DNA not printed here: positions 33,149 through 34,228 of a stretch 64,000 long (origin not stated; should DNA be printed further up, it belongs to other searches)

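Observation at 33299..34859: Orphan tagF-pppA pair with no type VI secretion genes, placed directly upstream of a type I R-M locus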

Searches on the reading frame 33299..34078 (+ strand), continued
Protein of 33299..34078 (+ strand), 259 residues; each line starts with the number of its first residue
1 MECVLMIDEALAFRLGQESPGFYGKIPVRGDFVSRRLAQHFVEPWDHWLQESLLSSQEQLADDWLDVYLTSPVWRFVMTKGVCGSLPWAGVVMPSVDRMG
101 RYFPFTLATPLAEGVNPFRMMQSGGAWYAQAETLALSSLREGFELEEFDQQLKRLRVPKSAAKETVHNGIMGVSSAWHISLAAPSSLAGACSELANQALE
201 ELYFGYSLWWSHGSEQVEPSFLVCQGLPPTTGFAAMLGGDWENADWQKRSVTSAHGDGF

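Call 37: search_solved_structures(query=A2, max_evalue=0.01, show_alignments=1)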
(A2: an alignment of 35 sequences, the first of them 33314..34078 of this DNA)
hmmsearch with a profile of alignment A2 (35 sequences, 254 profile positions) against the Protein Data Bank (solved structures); distinct sequences matched with E-value up to 0.01: 3.
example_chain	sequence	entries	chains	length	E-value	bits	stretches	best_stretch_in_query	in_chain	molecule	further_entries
6iz8_A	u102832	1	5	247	2.6e-65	223.5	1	7-230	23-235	Type VI secretion-associated protein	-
2qnu_A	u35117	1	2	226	3e-65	223.3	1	7-230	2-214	Uncharacterized protein PA0076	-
9t0n_A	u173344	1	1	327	1.8e-08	37.3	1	1-104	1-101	Type VI secretion-associated protein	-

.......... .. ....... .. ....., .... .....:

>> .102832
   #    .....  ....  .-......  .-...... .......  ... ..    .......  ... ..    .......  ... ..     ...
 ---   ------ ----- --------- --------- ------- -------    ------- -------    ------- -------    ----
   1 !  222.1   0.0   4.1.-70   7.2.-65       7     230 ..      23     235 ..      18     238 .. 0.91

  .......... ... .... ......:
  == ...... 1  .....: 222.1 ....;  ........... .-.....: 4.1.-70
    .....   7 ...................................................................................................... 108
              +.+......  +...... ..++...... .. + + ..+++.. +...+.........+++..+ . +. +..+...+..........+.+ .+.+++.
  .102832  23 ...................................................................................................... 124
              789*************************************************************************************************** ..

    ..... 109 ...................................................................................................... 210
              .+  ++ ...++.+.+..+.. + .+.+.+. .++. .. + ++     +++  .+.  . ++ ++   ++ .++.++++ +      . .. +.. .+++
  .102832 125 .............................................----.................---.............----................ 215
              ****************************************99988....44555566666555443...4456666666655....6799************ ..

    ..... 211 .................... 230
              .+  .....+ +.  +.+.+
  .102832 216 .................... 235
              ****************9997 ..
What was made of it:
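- On TagF (T6SS accessory protein; Pfam PF09867 / TIGR03373): Profile positions 7-230 align to 2QNU/6IZ8 at E~3e-65 (call 37).
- Checked: A profile of TagF and its homologues matches P. aeruginosa TagF PA0076 (2QNU/6IZ8) at E~3e-65 over nearly its whole length (call 37).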

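Call 40: find_encoding_contigs(protein=P0146, flank=10000, max_places=3)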
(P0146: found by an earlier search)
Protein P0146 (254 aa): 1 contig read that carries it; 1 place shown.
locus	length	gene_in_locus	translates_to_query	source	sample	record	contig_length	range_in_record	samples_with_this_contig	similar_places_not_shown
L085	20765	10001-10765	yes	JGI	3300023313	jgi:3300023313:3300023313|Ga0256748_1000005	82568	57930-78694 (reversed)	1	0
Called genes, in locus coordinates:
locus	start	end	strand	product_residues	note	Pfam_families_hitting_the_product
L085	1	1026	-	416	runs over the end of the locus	PF00069:Pkinase, PF07714:PK_Tyr_Ser-Thr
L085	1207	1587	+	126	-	PF13682:CZB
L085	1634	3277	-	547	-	PF00342:PGI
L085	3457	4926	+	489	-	PF08323:Glyco_transf_5, PF00534:Glycos_transf_1, PF13692:Glyco_trans_1_4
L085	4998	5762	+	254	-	PF02563:Poly_export, PF10531:SLBB, PF22461:SLBB_2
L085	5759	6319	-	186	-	-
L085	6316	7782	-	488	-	PF00072:Response_reg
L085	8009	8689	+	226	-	PF00733:Asn_synthase (weak), PF06508:QueC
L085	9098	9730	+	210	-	PF01625:PMSR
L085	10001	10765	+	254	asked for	PF09867:TagF_N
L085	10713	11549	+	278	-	PF00481:PP2C, PF13672:PP2C_2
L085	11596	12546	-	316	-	PF01408:GFO_IDH_MocA, PF22725:GFO_IDH_MocA_C3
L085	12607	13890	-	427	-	PF00072:Response_reg, PF17667:Pkinase_fungal (faint), PF00069:Pkinase, PF07714:PK_Tyr_Ser-Thr, PF03109:ABC1 (weak), PF01636:APH (weak)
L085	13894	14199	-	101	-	PF01627:Hpt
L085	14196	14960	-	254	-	PF00512:HisKA, PF00072:Response_reg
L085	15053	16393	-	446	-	PF03193:RsgA_GTPase (weak), PF00009:GTP_EFTU (faint), PF01926:MMR_HSR1, PF02421:FeoB_N, PF04548:AIG1 (weak), PF00350:Dynamin_N (faint), PF05128:DUF697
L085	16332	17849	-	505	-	PF03193:RsgA_GTPase (faint), PF00350:Dynamin_N (faint), PF01926:MMR_HSR1, PF02421:FeoB_N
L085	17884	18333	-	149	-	PF03692:CxxCxxCC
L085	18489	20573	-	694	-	PF00009:GTP_EFTU, PF03144:GTP_EFTU_D2, PF22042:EF-G_D2, PF14492:EFG_III, PF03764:EFG_IV, PF00679:EFG_C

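Call 41: find_encoding_contigs(protein=P0143, flank=10000, max_places=4)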
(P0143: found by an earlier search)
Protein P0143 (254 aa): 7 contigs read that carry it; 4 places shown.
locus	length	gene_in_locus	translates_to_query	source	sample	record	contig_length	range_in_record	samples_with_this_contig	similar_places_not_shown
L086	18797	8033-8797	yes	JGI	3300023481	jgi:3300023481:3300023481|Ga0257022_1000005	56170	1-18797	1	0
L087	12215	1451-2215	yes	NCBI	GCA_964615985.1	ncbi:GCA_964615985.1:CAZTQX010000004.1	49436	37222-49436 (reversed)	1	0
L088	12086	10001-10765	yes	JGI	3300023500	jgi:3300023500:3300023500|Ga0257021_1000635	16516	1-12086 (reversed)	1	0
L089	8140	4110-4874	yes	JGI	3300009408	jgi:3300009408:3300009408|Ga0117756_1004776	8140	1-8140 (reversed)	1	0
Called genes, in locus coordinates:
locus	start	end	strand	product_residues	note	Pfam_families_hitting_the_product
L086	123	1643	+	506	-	PF08323:Glyco_transf_5, PF13579:Glyco_trans_4_4 (faint), PF00534:Glycos_transf_1, PF13692:Glyco_trans_1_4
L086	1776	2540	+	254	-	PF02563:Poly_export, PF10531:SLBB, PF22461:SLBB_2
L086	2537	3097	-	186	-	-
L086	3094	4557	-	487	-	PF00072:Response_reg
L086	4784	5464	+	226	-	PF00733:Asn_synthase (weak), PF06508:QueC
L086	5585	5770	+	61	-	-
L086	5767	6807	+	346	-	PF04143:Sulf_transp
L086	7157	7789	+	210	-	PF01625:PMSR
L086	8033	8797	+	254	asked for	PF09867:TagF_N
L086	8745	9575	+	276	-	PF00481:PP2C, PF13672:PP2C_2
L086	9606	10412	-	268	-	PF00165:HTH_AraC (faint), PF12833:HTH_18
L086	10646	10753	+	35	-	-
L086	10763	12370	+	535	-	PF02927:CelD_N, PF00759:Glyco_hydro_9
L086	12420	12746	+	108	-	-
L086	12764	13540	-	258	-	PF00459:Inositol_P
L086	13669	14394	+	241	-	PF00588:SpoU_methylase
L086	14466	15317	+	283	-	PF00132:Hexapep (weak)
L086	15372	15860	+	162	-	PF02082:Rrf2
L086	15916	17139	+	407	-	PF00266:Aminotran_5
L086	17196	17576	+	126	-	PF01592:NifU_N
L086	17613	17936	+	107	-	PF01521:Fe-S_biosyn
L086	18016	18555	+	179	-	PF00226:DnaJ (weak), PF07743:HSCB_C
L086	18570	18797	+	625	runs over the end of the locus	PF00012:HSP70, PF06723:MreB_Mbl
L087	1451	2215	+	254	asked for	PF09867:TagF_N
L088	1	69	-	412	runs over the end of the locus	PF00069:Pkinase, PF07714:PK_Tyr_Ser-Thr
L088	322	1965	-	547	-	PF00342:PGI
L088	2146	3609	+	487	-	PF08323:Glyco_transf_5, PF13579:Glyco_trans_4_4 (faint), PF00534:Glycos_transf_1, PF13692:Glyco_trans_1_4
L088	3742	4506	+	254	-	PF02563:Poly_export, PF10531:SLBB, PF22461:SLBB_2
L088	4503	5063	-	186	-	-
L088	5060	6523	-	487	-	PF00072:Response_reg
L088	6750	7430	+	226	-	PF00733:Asn_synthase (weak), PF06508:QueC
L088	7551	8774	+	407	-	PF04143:Sulf_transp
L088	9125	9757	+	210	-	PF01625:PMSR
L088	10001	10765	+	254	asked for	PF09867:TagF_N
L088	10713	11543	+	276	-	PF00481:PP2C, PF13672:PP2C_2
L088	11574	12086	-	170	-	?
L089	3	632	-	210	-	?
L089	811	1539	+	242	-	PF00733:Asn_synthase (weak), PF06508:QueC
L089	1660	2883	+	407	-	PF04143:Sulf_transp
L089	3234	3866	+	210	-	PF01625:PMSR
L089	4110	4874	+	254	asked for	PF09867:TagF_N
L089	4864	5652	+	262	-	PF00481:PP2C, PF13672:PP2C_2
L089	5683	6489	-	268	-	PF00165:HTH_AraC (faint), PF12833:HTH_18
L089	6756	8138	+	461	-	?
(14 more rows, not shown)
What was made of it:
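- Other relatives have unrelated genes there (calls 40, 41).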

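Call 45: find_homologous_proteins(query=L007:6405-9977:+, max_evalue=1e-20)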
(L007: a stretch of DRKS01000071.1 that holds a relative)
Query L007:6405-9977:+ (1190 aa): 7997 proteins with E <= 1e-20 among 8000 candidates; the best 120 are listed.
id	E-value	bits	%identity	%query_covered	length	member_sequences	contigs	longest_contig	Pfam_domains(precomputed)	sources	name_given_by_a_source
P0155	0.0e+0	2687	100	100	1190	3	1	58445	PF06744.19,PF21070.3,PF06761.18,PF14331.12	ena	-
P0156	0.0e+0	2127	77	100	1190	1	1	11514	PF06744.19,PF06761.18,PF14331.12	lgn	-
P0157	0.0e+0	1658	61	100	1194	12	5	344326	PF06744.19,PF21070.3,PF06761.18,PF14331.12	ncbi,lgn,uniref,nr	ncbi:type VI secretion system membrane subunit TssM [Thioalbus denitrificans]|uniref:Type VI secreti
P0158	0.0e+0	1526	57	100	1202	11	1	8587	PF06744.19,PF06761.18,PF14331.12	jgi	-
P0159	0.0e+0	1448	55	100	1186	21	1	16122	PF06744.19,PF21070.3,PF06761.18,PF14331.12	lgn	-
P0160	0.0e+0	1429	56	100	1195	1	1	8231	PF06744.19,PF06761.18,PF14331.12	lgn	-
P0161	0.0e+0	1424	55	100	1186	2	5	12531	PF06744.19,PF21070.3,PF06761.18,PF14331.12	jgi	jgi:type VI secretion system protein ImpL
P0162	0.0e+0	1421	53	100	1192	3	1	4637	PF06744.19,PF21070.3,PF06761.18,PF14331.12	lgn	-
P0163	0.0e+0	1399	55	98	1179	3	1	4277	PF06744.19,PF06761.18,PF14331.12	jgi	jgi:type VI secretion system protein ImpL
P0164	0.0e+0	1380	53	100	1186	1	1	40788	PF06744.19,PF06761.18,PF14331.12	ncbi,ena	-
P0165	0.0e+0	1375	53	100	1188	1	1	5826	PF06744.19,PF21070.3,PF06761.18,PF14331.12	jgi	jgi:type VI secretion system protein ImpL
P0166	0.0e+0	1374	54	100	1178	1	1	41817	PF06744.19,PF06761.18,PF14331.12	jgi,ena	jgi:type VI secretion system protein ImpL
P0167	0.0e+0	1362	51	100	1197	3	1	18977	PF06744.19,PF21070.3,PF06761.18,PF14331.12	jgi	-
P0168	0.0e+0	1358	53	100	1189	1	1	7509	PF06744.19,PF21070.3,PF06761.18,PF14331.12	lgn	-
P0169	0.0e+0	1355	52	100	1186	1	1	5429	PF06744.19,PF06761.18,PF14331.12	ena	-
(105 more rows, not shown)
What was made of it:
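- Tried and rejected: I tried to detect a T6SS elsewhere in the genome by searching the protein database with TssM of the closest T6SS-embedded relative (call 45).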

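Call 53: find_encoding_contigs(protein=P0002, flank=10000, max_places=2)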
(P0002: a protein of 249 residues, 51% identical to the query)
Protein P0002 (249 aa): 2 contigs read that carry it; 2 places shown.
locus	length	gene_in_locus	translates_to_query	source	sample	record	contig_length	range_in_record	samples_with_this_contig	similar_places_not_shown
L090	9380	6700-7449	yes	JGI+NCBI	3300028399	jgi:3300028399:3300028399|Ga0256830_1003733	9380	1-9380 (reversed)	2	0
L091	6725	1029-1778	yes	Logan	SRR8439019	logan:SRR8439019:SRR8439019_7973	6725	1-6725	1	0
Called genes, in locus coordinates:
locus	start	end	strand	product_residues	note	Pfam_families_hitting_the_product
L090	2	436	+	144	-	?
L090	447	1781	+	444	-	PF05936:T6SS_VasE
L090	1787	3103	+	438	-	PF09850:DotU, PF00691:OmpA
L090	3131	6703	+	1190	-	PF14331:IcmF-related_N, PF06761:IcmF-related, PF21070:IcmF_helical (weak), PF06744:IcmF_C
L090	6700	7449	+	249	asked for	PF09867:TagF_N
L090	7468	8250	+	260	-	PF00481:PP2C (weak), PF13672:PP2C_2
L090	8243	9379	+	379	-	?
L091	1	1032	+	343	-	?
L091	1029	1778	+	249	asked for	PF09867:TagF_N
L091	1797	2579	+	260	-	PF00481:PP2C (weak), PF13672:PP2C_2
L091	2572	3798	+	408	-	PF00069:Pkinase, PF01636:APH (faint), PF03109:ABC1 (faint), PF07714:PK_Tyr_Ser-Thr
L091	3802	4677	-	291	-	-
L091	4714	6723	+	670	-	?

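Call 54: find_encoding_contigs(protein=P0003, flank=10000, max_places=2)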
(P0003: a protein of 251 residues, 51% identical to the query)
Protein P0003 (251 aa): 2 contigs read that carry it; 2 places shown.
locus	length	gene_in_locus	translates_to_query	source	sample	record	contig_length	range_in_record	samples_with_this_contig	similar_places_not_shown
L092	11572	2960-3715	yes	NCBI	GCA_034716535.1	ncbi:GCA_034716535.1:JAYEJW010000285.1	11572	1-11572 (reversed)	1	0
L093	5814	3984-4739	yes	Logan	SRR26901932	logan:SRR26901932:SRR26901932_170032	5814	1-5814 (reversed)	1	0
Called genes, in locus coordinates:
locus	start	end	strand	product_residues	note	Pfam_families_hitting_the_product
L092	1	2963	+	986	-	PF14331:IcmF-related_N, PF06761:IcmF-related, PF06744:IcmF_C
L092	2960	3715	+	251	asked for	PF09867:TagF_N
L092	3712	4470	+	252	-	PF00481:PP2C (weak), PF13672:PP2C_2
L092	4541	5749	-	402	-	PF13482:RNase_H_2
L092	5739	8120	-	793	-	PF00270:DEAD, PF04851:ResIII (weak), PF00271:Helicase_C, PF22982:WHD_HRQ1, PF09369:MZB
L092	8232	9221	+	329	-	PF00294:PfkB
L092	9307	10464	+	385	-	PF01663:Phosphodiest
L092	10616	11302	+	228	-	PF01583:APS_kinase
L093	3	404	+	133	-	?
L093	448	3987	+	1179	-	PF14331:IcmF-related_N, PF06761:IcmF-related, PF06744:IcmF_C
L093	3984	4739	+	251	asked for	PF09867:TagF_N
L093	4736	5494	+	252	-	PF00481:PP2C (weak), PF13672:PP2C_2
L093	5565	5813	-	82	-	?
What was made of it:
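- The nearest outgroups, P0002 and P0003, are tssK-tssL-tssM-tagF-pppA(-ppkA) (calls 53, 54).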
